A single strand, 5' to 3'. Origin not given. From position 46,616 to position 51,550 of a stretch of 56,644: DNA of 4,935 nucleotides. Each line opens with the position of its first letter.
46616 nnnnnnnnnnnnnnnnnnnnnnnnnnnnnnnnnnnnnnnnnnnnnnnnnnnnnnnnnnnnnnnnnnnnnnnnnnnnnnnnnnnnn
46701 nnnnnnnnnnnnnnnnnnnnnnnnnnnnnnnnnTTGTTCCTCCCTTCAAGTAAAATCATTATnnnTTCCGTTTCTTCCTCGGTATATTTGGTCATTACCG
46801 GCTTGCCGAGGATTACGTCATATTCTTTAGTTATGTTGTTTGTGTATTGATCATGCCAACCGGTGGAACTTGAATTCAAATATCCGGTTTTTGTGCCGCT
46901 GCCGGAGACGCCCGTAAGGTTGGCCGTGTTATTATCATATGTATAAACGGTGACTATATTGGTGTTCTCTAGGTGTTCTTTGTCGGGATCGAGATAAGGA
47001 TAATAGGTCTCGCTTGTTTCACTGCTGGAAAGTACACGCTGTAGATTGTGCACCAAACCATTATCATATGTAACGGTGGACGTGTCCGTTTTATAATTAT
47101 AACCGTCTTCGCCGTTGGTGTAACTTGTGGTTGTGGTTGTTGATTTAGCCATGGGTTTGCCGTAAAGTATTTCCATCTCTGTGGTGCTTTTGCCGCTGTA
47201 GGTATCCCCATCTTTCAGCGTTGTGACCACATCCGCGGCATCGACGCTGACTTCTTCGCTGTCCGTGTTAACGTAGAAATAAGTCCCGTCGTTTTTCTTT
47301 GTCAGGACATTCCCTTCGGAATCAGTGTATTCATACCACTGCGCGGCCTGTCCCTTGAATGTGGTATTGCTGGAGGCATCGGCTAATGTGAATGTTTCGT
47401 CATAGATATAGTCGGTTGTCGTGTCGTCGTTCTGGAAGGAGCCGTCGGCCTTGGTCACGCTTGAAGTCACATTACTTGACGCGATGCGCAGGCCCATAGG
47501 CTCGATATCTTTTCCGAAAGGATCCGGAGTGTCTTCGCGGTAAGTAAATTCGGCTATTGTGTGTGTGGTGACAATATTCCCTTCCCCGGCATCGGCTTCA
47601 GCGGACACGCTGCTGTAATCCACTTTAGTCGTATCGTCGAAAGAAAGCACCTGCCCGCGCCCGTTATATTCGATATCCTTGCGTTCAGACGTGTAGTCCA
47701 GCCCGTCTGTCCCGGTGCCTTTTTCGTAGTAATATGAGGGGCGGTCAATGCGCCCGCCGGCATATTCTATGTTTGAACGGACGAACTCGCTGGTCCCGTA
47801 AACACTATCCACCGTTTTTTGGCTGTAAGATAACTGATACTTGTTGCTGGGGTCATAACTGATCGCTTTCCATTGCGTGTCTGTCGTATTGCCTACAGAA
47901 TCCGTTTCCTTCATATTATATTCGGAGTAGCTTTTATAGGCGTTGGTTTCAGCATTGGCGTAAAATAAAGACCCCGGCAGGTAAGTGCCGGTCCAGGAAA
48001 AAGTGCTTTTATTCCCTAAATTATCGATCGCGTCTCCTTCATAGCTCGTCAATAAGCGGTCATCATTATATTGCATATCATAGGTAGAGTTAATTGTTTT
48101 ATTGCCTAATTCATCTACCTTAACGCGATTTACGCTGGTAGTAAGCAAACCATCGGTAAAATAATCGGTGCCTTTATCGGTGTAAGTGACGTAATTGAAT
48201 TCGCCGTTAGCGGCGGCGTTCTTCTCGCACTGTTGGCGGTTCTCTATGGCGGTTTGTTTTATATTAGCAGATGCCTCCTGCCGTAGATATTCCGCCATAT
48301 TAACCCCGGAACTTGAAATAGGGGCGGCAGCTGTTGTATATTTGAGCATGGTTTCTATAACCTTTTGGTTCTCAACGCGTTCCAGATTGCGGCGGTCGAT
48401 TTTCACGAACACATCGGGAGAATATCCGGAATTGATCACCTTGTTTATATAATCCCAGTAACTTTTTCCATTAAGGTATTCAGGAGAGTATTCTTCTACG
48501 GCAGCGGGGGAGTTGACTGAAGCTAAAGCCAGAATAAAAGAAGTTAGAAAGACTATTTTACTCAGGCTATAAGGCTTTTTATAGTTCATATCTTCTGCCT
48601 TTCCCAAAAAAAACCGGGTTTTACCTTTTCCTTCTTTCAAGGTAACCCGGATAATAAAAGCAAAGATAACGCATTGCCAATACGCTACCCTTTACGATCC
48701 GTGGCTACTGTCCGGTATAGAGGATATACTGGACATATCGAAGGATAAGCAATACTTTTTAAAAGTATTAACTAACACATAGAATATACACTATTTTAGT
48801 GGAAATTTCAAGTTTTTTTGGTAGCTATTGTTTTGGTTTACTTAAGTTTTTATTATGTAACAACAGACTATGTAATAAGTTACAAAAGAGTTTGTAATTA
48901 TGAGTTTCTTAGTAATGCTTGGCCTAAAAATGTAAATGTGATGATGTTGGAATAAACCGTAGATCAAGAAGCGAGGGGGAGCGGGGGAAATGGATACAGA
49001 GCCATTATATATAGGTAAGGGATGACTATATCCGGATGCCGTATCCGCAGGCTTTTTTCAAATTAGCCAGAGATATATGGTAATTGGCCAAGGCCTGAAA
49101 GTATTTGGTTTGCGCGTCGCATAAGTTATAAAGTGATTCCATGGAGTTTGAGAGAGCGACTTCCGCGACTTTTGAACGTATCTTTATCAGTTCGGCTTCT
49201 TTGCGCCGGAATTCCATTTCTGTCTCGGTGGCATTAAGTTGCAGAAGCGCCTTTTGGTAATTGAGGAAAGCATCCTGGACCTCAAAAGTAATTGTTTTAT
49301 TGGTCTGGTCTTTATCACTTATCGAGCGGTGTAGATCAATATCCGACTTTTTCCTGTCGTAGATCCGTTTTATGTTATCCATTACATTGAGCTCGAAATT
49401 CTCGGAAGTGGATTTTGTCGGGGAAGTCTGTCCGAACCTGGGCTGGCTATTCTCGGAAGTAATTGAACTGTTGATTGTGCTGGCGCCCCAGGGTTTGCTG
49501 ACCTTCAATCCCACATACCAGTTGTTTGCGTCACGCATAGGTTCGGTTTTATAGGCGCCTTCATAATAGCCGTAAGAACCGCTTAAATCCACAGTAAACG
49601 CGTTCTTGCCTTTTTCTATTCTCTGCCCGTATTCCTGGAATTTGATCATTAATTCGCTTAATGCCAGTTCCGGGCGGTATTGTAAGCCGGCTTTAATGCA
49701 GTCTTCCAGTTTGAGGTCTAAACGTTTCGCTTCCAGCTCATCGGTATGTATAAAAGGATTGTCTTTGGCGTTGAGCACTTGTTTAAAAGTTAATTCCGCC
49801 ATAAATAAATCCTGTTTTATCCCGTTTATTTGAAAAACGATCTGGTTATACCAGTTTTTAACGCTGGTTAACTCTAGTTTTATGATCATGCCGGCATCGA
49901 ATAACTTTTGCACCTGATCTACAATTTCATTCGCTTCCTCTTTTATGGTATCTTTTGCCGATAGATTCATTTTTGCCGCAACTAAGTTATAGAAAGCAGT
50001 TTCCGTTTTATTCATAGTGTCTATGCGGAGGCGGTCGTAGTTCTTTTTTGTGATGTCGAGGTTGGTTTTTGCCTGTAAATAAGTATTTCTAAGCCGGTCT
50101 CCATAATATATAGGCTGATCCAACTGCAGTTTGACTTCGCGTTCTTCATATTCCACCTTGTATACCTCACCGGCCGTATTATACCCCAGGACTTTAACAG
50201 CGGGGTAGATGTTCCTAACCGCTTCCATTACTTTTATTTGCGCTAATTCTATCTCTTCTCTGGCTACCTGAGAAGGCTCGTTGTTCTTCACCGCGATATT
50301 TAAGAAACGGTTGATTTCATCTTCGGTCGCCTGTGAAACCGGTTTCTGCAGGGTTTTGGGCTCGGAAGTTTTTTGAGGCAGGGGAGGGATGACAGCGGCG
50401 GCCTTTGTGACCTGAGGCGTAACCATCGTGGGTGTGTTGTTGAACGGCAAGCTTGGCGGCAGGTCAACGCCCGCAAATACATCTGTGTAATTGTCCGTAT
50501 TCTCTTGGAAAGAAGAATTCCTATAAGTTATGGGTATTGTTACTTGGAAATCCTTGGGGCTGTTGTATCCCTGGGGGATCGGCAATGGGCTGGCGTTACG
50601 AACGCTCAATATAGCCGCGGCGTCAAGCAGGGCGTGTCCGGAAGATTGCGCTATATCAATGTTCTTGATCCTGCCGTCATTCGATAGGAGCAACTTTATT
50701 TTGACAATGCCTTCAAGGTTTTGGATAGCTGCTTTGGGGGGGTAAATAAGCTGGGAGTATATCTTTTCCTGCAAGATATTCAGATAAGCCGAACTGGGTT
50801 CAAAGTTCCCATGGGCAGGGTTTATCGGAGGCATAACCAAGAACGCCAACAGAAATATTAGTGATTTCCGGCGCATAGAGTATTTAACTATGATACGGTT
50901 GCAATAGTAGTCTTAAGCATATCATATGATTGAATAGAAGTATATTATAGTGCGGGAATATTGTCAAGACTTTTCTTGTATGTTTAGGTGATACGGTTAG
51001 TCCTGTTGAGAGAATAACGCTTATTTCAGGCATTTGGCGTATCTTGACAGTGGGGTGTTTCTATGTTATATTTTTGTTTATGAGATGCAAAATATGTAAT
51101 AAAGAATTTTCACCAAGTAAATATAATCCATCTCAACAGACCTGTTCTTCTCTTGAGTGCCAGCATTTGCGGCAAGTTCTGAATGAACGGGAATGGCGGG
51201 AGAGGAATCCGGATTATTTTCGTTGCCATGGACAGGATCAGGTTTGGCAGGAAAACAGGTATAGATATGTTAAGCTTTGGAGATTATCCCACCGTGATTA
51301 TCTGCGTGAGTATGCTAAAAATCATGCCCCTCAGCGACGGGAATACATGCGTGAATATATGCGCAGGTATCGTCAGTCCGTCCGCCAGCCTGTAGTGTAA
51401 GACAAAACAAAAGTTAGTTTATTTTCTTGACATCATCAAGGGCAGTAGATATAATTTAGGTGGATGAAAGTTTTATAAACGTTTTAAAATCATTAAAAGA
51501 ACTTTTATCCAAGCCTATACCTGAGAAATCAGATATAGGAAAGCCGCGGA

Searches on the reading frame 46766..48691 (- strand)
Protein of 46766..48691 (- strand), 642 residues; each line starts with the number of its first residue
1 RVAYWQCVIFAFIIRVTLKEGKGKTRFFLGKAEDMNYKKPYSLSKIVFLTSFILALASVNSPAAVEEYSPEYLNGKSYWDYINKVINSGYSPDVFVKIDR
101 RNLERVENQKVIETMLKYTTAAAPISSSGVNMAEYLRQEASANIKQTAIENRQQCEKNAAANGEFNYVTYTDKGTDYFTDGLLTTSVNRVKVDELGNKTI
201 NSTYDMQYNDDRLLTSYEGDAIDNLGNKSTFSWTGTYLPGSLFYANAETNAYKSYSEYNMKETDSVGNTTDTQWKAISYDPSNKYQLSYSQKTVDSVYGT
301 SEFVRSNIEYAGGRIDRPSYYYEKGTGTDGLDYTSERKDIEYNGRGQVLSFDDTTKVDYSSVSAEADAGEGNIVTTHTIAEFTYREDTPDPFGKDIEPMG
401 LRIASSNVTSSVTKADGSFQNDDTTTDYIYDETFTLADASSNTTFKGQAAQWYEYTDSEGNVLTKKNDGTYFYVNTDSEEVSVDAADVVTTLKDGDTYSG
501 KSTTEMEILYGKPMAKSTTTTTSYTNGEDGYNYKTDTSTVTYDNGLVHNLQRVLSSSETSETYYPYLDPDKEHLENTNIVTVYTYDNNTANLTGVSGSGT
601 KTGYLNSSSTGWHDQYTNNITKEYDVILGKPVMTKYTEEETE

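Call 54: search_protein_families(library=pfam, proteins=[window:46766-48691:-], max_evalue=0.001)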
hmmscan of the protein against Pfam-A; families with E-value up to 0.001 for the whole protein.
window:46766-48691:- (642 aa): 0 families
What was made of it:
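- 46766..48691 (-): About 640-aa protein of unknown family between the OMF and up304 (stop-to-stop coordinates). No Pfam hit (call 54).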

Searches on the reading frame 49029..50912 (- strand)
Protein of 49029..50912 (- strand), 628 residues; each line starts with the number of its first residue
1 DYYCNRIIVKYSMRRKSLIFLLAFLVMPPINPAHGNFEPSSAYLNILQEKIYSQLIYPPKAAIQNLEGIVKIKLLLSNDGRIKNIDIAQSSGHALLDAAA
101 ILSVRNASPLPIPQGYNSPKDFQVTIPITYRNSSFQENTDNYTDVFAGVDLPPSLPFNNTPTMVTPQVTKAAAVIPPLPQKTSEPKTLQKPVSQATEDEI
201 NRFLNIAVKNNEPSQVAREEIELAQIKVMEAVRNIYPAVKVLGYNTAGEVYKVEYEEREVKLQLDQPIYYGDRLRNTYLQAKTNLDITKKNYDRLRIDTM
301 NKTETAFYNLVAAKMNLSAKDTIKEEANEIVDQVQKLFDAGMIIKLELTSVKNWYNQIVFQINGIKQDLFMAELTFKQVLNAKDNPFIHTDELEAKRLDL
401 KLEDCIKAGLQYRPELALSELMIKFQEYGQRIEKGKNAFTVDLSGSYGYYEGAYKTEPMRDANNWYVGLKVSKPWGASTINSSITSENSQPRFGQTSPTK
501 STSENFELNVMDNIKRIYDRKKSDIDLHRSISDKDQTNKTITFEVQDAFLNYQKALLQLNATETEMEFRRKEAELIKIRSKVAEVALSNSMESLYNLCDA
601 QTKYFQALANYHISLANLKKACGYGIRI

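Call 54: search_protein_families(library=pfam, proteins=[window:49029-50912:-], max_evalue=0.001)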
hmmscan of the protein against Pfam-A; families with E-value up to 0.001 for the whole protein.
window:49029-50912:- (628 aa): 3 families
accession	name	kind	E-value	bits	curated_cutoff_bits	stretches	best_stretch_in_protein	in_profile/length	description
PF02321.23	OEP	-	4.1e-33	115.2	22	2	201-381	2-187/187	Outer membrane efflux protein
PF03544.19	TonB_C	-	2.8e-16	60.2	24.6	1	54-131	2-78/79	Gram-negative bacterial TonB protein C-terminal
PF13103.11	TonB_2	-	6.4e-09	36.3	22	1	41-125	2-84/85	TonB C terminal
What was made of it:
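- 49029..50912 (-): Outer-membrane factor with an N-terminal TonB_C domain; first gene of the cluster. OEP E 4.1e-33 and TonB_C E 2.8e-16 (call 54).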

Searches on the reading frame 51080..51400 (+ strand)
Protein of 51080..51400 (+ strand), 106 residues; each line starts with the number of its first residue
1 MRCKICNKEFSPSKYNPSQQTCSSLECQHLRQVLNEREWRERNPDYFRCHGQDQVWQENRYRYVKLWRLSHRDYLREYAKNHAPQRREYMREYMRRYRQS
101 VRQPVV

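Call 79: search_protein_families(library=pfam, proteins=[window:51080-51400:+], max_evalue=1)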
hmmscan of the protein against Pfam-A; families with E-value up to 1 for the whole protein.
window:51080-51400:+ (106 aa): 1 family
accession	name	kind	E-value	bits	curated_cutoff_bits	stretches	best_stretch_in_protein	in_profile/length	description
PF02811.25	PHP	-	0.11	13.2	26.4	1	55-94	77-115/164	PHP domain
